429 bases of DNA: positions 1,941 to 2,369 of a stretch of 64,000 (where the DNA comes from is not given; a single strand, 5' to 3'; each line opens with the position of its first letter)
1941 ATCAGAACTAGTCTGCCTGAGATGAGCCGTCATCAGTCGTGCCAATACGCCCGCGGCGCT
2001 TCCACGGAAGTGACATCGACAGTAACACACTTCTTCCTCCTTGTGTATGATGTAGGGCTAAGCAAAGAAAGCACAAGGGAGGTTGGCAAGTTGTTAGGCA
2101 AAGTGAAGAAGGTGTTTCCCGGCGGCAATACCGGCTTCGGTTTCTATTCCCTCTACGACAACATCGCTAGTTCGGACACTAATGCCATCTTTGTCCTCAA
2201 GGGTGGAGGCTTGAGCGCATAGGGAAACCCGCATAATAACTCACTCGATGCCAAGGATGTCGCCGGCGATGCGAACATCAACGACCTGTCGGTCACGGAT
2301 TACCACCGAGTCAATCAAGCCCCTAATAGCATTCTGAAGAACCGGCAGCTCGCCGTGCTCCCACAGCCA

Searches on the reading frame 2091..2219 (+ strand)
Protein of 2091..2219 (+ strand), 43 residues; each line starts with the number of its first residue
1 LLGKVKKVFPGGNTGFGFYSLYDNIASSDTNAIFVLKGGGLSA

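Call 73: search_protein_families(library=ncbifam, proteins=[window:2091-2219:+], max_evalue=0.1)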
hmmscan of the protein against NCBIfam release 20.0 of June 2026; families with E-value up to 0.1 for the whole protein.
seq(43 aa): 2 families
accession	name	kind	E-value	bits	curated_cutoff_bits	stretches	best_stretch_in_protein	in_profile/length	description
NF005320.0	PRK06851.1-6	equivalog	4.4e-08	32.4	556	1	1-39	1-40/363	hypothetical protein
NF005317.0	PRK06851.1-1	equivalog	0.00011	21.7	689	1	1-40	1-39/369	hypothetical protein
